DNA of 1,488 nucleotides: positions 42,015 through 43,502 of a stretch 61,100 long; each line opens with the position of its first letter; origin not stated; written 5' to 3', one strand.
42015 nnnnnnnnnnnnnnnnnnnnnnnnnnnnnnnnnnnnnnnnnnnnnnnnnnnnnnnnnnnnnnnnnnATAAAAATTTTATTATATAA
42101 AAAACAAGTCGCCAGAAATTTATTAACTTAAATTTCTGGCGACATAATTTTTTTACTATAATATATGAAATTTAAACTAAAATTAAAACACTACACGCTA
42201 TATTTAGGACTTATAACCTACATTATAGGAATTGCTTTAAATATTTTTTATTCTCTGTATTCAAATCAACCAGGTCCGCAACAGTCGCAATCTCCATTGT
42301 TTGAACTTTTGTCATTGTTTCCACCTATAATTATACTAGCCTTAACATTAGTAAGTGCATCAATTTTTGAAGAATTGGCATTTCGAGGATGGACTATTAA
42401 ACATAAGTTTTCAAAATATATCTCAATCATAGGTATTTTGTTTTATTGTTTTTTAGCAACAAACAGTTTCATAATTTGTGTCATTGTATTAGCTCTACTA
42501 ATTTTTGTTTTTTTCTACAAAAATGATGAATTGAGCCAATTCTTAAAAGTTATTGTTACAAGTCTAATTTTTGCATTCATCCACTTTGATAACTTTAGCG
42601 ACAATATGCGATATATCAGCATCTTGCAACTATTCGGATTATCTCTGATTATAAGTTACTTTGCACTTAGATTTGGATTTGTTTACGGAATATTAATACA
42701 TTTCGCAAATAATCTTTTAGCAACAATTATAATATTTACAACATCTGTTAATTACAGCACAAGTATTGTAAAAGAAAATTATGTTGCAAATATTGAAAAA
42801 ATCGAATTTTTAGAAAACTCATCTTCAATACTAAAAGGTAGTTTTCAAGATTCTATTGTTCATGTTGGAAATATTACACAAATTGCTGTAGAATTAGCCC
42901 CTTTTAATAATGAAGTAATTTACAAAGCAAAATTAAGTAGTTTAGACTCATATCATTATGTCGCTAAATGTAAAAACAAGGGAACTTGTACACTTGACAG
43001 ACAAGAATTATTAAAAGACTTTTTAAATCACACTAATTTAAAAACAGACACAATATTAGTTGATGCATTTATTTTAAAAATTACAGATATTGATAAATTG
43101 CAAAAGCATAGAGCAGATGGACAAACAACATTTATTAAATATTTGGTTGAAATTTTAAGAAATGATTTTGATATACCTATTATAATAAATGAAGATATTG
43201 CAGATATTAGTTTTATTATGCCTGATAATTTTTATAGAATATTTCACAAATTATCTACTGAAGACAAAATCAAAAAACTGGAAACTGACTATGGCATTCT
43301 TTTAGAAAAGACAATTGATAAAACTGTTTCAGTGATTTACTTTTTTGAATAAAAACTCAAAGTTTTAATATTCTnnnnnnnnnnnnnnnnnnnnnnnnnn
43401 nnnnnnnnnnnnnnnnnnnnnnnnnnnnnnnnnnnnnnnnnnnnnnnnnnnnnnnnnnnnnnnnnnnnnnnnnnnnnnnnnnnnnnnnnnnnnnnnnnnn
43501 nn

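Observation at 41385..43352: Uncharacterised two-gene module: Cys-rich-tailed lipoprotein plus CPBP intramembrane protease with an unknown C-terminal domain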

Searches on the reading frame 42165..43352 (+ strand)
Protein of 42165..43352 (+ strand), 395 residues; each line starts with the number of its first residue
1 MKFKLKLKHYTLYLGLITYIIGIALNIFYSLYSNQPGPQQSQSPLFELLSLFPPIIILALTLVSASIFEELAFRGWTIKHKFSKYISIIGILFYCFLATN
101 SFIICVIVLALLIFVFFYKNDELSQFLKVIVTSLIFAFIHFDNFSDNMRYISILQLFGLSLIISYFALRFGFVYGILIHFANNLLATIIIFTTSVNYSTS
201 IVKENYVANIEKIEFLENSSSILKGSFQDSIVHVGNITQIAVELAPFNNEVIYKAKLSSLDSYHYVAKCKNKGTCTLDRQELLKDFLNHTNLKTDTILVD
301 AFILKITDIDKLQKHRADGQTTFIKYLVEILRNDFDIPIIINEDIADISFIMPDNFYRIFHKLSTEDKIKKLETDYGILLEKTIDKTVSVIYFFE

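Call 3: search_protein_families(library=pfam, proteins=[window:42165-43352:+], max_evalue=0.1)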
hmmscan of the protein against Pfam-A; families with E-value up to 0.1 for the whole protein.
window:42165-43352:+ (395 aa): 1 family
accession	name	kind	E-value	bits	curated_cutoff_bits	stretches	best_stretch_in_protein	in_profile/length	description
PF02517.21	Rce1-like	-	2.2e-07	31.5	22.4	1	54-185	4-93/93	Type II CAAX prenyl endopeptidase Rce1-like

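Call 4: search_protein_families(library=ncbifam, proteins=[window:42165-43352:+], max_evalue=0.1)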
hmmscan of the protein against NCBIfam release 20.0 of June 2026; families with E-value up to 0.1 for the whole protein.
window:42165-43352:+ (395 aa): 0 families

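Call 6: find_homologous_proteins(query=window:42165-43352:+, max_evalue=0.001)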
Query window:42165-43352:+ (395 aa): 5 proteins with E <= 0.001 among 6304 candidates.
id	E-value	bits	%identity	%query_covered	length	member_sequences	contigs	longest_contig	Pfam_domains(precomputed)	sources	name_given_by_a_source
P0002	3.5e-249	844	100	100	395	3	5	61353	PF02517.22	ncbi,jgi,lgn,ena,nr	ncbi:MAG TPA: CPBP family intramembrane metalloprotease, partial [Bacteroidales bacterium]|nr:CPBP f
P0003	2.9e-231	785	93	100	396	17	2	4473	PF02517.22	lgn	-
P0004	2.7e-98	348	50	94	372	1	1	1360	PF02517.22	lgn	-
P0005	1.5e-54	204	37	85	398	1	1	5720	PF02517.22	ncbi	-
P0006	2.1e-52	197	36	96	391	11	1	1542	PF02517.22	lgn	-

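Call 7: find_encoding_contigs(protein=P0003, flank=5000)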
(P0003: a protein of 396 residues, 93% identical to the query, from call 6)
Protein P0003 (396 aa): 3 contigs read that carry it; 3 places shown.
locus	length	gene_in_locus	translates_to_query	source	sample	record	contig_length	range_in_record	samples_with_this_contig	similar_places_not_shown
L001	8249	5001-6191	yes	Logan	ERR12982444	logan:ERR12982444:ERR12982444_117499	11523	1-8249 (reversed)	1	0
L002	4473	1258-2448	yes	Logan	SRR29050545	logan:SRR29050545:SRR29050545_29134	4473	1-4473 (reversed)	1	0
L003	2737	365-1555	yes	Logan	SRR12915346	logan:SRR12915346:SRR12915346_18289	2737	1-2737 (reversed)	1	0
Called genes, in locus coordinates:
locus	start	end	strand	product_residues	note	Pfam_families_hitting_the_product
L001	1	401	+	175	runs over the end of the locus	PF16271:DUF4924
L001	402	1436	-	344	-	PF25594:GldB_lipo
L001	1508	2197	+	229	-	PF13505:OMP_b-brl (weak), PF13568:OMP_b-brl_2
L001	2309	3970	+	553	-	PF00795:CN_hydrolase, PF02540:NAD_synthase, PF06508:QueC (weak)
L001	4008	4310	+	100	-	-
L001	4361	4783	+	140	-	PF00924:MS_channel_2nd, PF21082:MS_channel_3rd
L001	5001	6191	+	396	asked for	PF02517:Rce1-like (weak)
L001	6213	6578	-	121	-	-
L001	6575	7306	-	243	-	PF00578:AhpC-TSA (weak), PF08534:Redoxin (weak)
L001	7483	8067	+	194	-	PF03030:H_PPase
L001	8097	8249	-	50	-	?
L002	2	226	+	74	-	?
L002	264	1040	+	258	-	PF21088:MS_channel_1st (weak), PF00924:MS_channel_2nd, PF21082:MS_channel_3rd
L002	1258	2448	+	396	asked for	PF02517:Rce1-like (weak)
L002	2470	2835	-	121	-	-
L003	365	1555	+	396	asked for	PF02517:Rce1-like (weak)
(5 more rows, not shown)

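Call 8: find_encoding_contigs(protein=P0005, flank=6000)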
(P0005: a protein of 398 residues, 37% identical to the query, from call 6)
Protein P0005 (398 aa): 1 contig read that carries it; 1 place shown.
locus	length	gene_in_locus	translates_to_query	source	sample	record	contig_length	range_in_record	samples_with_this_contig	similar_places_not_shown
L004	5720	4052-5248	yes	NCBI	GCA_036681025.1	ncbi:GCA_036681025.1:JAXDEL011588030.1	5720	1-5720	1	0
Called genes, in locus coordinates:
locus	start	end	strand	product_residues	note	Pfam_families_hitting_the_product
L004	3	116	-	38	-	?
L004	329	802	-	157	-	-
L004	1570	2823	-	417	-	PF13173:AAA_14, PF13635:DUF4143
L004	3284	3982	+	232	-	-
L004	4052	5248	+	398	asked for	PF02517:Rce1-like (weak)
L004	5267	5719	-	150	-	?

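Call 9: find_encoding_contigs(protein=P0006, flank=5000)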
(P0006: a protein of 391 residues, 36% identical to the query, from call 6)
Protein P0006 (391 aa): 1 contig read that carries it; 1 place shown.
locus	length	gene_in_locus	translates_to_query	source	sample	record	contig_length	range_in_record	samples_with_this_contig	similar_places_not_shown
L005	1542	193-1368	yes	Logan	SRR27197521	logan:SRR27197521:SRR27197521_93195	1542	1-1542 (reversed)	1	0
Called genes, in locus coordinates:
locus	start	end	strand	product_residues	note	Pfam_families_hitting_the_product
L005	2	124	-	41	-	?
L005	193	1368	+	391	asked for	PF02517:Rce1-like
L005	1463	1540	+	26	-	?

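Call 10: find_encoding_contigs(protein=P0004, flank=5000)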
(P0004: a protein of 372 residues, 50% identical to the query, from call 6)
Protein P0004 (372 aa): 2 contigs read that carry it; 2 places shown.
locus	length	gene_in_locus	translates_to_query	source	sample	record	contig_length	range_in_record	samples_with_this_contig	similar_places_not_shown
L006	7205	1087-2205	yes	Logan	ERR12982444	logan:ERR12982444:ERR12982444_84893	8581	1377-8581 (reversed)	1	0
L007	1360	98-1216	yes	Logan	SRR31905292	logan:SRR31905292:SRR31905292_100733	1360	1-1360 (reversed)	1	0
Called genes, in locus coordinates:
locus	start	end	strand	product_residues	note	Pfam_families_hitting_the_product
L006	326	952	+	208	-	-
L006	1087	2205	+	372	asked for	PF02517:Rce1-like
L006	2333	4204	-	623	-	PF13727:CoA_binding_3, PF22674:C2185-like_N (weak), PF01073:3Beta_HSD, PF01370:Epimerase, PF02719:Polysacc_synt_2, PF04321:RmlD_sub_bind, PF08659:KR, PF16363:GDP_Man_Dehyd, +4 more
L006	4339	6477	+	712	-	PF02690:Na_Pi_cotrans, PF01895:PhoU (faint)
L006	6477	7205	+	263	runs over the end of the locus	PF10677:DUF2490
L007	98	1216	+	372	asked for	PF02517:Rce1-like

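Call 34: predict_structure(alignment_id=A2)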
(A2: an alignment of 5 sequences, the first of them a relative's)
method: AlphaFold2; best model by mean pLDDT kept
length: 395 residues; sequences in the alignment: 5
mean_pLDDT: 58.9   pTM: 0.45
mean pLDDT of the five models: 58.9, 56.3, 53.1, 50.5, 50.3
residues with pLDDT >= 90: 23; 70-90: 105; 50-70: 109; < 50: 158
segments of 3 or more residues with pLDDT < 50: 1-5, 34-54, 191-239, 248-271, 273-277, 316-351, 353-364
pLDDT, mean of each block of 10 residues (from residue 1): 52 86 73 48 36 51 74 84 86 84 90 85 81 88 70 86 87 86 67 34 28 28 26 39 51 40 42 50 61 56 56 47 46 42 38 44 50 59 53 50
secondary structure, 60 per line:
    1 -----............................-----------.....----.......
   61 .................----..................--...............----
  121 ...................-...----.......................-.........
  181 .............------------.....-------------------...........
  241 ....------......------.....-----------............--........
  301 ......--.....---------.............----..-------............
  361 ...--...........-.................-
elements in order: H6-33 H45-49 H54-77 H82-99 H102-116 H121-139 H148-170 H172-193 E206-210 H230-244 E251-256 E263-267 H279-290 E293-306 H309-313 H323-335 E349-353 H354-363 H366-376 E378-394

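Call 45: find_related_loci(query=A7, collection=genome_contigs, flank=4000)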
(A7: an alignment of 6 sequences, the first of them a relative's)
Query A7 (395 aa) in genome_contigs; peptide patterns used: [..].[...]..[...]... (x = any residue, [..] = any of these).
600 stretches matched a pattern (row limit reached: there are more); 11 encode a relative of the query (tblastn E <= 1e-3); 11 distinct loci.
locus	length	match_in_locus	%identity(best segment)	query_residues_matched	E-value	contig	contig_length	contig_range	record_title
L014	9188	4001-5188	93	1-395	0e+0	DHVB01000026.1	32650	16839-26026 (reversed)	MAG TPA_asm: Bacteroidales bacterium UBA5219 UBA5219_contig_512, whole genome shotgun sequence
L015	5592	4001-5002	32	12-347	3e-36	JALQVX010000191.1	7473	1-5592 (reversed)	MAG: Crocinitomix sp. isolate FCJ.6 FCJ_276879, whole genome shotgun sequence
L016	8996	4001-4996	28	51-374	2e-26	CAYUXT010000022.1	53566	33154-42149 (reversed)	MAG TPA_asm: uncultured Taibaiella sp. isolate SRP344714_co2_266 genome assembly, contig: NODE_1394_length_53566_cov_10.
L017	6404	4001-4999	28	39-355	1e-15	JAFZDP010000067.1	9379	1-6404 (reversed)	MAG: Bacteroidales bacterium isolate RGIG7670 Water_buffalos_Rectum-1__c927446, whole genome shotgun sequence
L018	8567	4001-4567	32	5-191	2e-10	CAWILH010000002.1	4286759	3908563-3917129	MAG: uncultured Cryomorphaceae bacterium isolate MFD03250.bin.1.46 genome assembly, contig: contig_8385, whole genome sh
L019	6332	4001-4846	27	29-308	4e-10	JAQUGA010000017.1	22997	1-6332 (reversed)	MAG: Bacteroidales bacterium isolate STCSWMC_213 NODE_5303_length_22997_cov_4.383516_ST_CSWMC, whole genome shotgun sequ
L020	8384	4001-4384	29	54-189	5e-6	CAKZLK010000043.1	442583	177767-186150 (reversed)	MAG TPA_asm: uncultured Aequorivita sp. isolate ERR2094169_bin.76_CONCOCT_v1.1_MAG genome assembly, contig: ERZ650157.5,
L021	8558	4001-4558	27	55-232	9e-6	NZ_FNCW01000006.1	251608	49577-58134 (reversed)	Psychroflexus sediminis strain DSM 19803, whole genome shotgun sequence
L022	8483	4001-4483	28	66-231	8e-6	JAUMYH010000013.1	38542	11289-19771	MAG: Bacteroidota bacterium isolate S17M_Sa_15 NODE_539_length_38542_cov_11.675293, whole genome shotgun sequence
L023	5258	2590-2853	32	60-191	1e-5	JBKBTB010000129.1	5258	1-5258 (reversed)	MAG: Exilispira sp. isolate 21I_052.bin.4 NODE_4688_length_5258_cov_2.228343, whole genome shotgun sequence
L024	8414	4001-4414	26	53-186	1e-5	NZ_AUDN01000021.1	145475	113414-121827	Flavobacterium tegetincola DSM 22377 H602DRAFT_scaffold00012.12_C, whole genome shotgun sequence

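Call 46: find_related_loci(query=A7, collection=metagenome_contigs, flank=4000)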
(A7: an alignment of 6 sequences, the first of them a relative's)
Query A7 (395 aa) in metagenome_contigs; peptide patterns used: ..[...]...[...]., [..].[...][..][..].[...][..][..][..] (x = any residue, [..] = any of these).
415 stretches matched a pattern; 16 encode a relative of the query (tblastn E <= 1e-3); 16 distinct loci.
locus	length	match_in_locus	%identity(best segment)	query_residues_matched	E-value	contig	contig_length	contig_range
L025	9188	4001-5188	93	1-395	0e+0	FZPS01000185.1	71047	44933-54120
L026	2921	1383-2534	38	5-391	1e-71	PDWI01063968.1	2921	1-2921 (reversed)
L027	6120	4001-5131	36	12-391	1e-65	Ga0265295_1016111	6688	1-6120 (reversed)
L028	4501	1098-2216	37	12-391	6e-65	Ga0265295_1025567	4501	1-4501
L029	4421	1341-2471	35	12-391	8e-62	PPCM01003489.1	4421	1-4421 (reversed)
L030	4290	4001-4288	98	1-96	1e-56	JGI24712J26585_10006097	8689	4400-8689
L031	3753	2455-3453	33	12-347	7e-38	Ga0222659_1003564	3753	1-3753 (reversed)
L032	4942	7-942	31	86-391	3e-37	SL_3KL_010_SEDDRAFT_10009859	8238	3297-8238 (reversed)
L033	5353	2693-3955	23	9-394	4e-19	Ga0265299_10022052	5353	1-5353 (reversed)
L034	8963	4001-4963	24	41-345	2e-11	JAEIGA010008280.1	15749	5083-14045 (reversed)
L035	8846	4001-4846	27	29-308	4e-10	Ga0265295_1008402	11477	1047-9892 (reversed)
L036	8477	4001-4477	29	52-189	6e-10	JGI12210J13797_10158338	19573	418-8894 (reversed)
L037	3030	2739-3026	34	10-108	6e-10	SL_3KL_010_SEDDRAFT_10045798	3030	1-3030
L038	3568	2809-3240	23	57-183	9e-6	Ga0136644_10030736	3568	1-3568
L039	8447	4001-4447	24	56-183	1e-5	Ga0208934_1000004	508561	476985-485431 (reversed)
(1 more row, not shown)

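Call 60: search_protein_families(library=ncbifam, alignment_id=A7, max_evalue=0.01)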
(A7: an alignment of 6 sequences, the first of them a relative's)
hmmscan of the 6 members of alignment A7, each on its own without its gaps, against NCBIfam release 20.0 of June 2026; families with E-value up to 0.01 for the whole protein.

A. member 1, P0002 (395 aa): 0 families

B. families by the number of members that match (of 6 scanned): 4 families
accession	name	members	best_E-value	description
NF052640.1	CPBP_M949_0222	4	5.4e-09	M949_0222 family glutamic-type intramembrane endopeptidase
NF033192.3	CPBP_JDVT_MrtJ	1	0.0019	JDVT-CTERM system glutamic-type intramembrane protease MrtJ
NF040589.1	CPBP_Synerg_MrtS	1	0.0063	Synerg-CTERM system glutamic-type intramembrane protease MrtS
NF008674.1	PRK11679.1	1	0.0092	outer membrane protein assembly factor BamC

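Call 66: search_protein_families(library=ncbifam, proteins=[P0004, P0005, P0006, L031:2407-3588:+, L015:3953-5146:+, L027:3959-5143:+], max_evalue=0.01)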
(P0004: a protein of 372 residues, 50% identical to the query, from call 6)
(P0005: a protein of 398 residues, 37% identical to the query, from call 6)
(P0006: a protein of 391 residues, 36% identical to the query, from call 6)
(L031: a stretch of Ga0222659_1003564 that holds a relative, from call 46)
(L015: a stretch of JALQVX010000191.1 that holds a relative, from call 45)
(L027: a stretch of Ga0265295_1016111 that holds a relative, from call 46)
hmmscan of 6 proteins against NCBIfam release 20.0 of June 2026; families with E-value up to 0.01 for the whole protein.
P0004 (372 aa): 2 families
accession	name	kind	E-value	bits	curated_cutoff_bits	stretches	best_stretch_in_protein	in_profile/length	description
NF052640.1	CPBP_M949_0222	equivalog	2.1e-07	31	220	1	10-168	41-209/213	M949_0222 family glutamic-type intramembrane endopeptidase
NF033192.3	CPBP_JDVT_MrtJ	equivalog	0.0019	18.8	75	0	101-161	37-94/98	JDVT-CTERM system glutamic-type intramembrane protease MrtJ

P0005 (398 aa): 0 families

P0006 (391 aa): 2 families
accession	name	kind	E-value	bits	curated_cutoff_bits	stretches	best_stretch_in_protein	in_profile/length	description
NF052640.1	CPBP_M949_0222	equivalog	3e-05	24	220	1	56-190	63-210/213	M949_0222 family glutamic-type intramembrane endopeptidase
NF008674.1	PRK11679.1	equivalog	0.0092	14.9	371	0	241-321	107-186/345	outer membrane protein assembly factor BamC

L031:2407-3588:+ (394 aa): 1 family
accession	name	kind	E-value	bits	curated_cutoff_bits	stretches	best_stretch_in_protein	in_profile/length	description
NF052640.1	CPBP_M949_0222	equivalog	1.9e-05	24.6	220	1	20-197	20-209/213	M949_0222 family glutamic-type intramembrane endopeptidase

L015:3953-5146:+ (398 aa): 4 families
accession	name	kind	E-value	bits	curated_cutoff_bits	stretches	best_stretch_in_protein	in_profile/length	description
NF052640.1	CPBP_M949_0222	equivalog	3.2e-09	37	220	1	59-197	57-209/213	M949_0222 family glutamic-type intramembrane endopeptidase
NF041647.1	ABC_perm_CPBP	equivalog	0.0026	16.6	435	0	130-193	576-632/636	ABC transporter permease subunit/CPBP intramembrane protease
NF033192.3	CPBP_JDVT_MrtJ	equivalog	0.0047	17.6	75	1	67-144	5-75/98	JDVT-CTERM system glutamic-type intramembrane protease MrtJ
NF040589.1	CPBP_Synerg_MrtS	equivalog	0.0083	16.3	130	0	68-111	81-123/170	Synerg-CTERM system glutamic-type intramembrane protease MrtS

L027:3959-5143:+ (395 aa): 2 families
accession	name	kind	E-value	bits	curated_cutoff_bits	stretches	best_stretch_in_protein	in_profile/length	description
NF052640.1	CPBP_M949_0222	equivalog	3.1e-06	27.2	220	1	18-195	19-210/213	M949_0222 family glutamic-type intramembrane endopeptidase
NF041647.1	ABC_perm_CPBP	equivalog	9.8e-05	21.3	435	1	122-192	570-634/636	ABC transporter permease subunit/CPBP intramembrane protease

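Call 67: search_solved_structures(query=A7, max_evalue=1)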
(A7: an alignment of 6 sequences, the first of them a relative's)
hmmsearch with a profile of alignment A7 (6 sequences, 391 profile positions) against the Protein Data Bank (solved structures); distinct sequences matched with E-value up to 1: 0.

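Call 73: fold_search(model_id=the predicted structure, library=pdb)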
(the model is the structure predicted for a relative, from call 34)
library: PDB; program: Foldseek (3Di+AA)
matches with E <= 10: 413; with E <= 0.001: 0
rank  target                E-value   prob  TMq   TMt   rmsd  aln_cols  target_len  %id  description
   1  2zho_B                1.0e-01  0.99  0.14  0.34   5.6        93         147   13  Crystal structure of the regulatory subunit of aspartate kinase from Thermus thermophilus (ligand free form) (released 2009-02-17)
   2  6mx1_B                1.7e-01  0.97  0.15  0.33   5.5        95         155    9  The crystal structure of the regulatory domain of aspartokinase in the bifunctional aspartokinase/homoserine dehydroge (released 2018-11-07)
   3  4pww                  1.7e-01  0.91  0.13  0.46   5.8        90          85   17  Crystal Structure of Engineered Protein. Northeast Structural Genomics Consortium Target OR494. (released 2014-04-09)
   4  1q16_C                1.8e-01  0.21  0.14  0.20  14.1       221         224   14  Crystal structure of Nitrate Reductase A, NarGHI, from Escherichia coli (released 2003-10-07)
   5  3tvi_C                2.6e-01  0.91  0.15  0.14   4.9        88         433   14  Crystal structure of Clostridium acetobutylicum aspartate kinase (CaAK): An important allosteric enzyme for industrial (released 2011-11-09)
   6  3tvi_G                2.9e-01  0.95  0.15  0.14   5.4        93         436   13  Crystal structure of Clostridium acetobutylicum aspartate kinase (CaAK): An important allosteric enzyme for industrial (released 2011-11-09)
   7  7pd4                  3.0e-01  0.13  0.16  0.09  18.7       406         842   12  structure of Adenylyl cyclase 9 in complex with MANT-GTP (released 2022-01-19)
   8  4rjv_C                3.3e-01  0.87  0.15  0.52   4.5        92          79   15  Crystal Structure of a De Novo Designed Ferredoxin Fold, Northeast Structural Genomics Consortium (NESG) Target OR461 (released 2014-10-22)
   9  3tvi_E                3.5e-01  0.90  0.15  0.13   5.3        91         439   14  Crystal structure of Clostridium acetobutylicum aspartate kinase (CaAK): An important allosteric enzyme for industrial (released 2011-11-09)
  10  3egw_C                3.9e-01  0.15  0.14  0.19  14.1       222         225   14  The crystal structure of the NarGHI mutant NarH - C16A (released 2010-03-02)
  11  4kyz_A                5.0e-01  0.44  0.15  0.29  11.7       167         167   11  Three-dimensional structure of triclinic form of de novo design insertion domain, Northeast Structural Genomics Consor (released 2013-07-24)
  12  4ky3_B                5.0e-01  0.35  0.14  0.29  11.8       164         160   12  Three-dimensional Structure of the orthorhombic crystal of computationally designed insertion domain , Northeast Struc (released 2013-06-19)
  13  6wxp_A                5.2e-01  0.66  0.13  0.27   6.1        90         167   18  De novo TIM barrel-ferredoxin fold fusion homodimer with 4-glutamate centre TFD-EE (released 2020-11-25)
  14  6zv9_A                5.8e-01  0.69  0.13  0.27   6.1        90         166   17  Terbium(III)-bound de novo TIM barrel-ferredoxin fold fusion dimer with 4-glutamate binding site and tryptophan antenn (released 2020-11-25)
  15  6wxo_B                5.8e-01  0.69  0.13  0.25   6.0        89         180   16  De novo TIM barrel-ferredoxin fold fusion homodimer with 2-histidine 2-glutamate centre TFD-HE (released 2020-11-25)
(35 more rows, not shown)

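Call 95: find_related_loci(query=A7, collection=viral_contigs, flank=4000)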
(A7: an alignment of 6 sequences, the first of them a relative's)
Query A7 (395 aa) in viral_contigs; peptide patterns used: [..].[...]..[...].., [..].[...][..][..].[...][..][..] (x = any residue, [..] = any of these).
93 stretches matched a pattern, but none encodes a relative of the query by tblastn (E <= 1e-3).

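Call 97: search_protein_families(library=padloc, proteins=[window:42165-43352:+], max_evalue=0.01)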
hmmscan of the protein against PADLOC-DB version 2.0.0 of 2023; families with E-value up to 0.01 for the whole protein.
window:42165-43352:+ (395 aa): 0 families

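Call 98: search_dna_similar(query=window:42165-43352:+, collection=plasmids, mode=protein, max_evalue=0.00001, max_rows=10)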
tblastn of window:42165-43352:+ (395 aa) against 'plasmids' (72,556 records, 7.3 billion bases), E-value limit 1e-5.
No match.
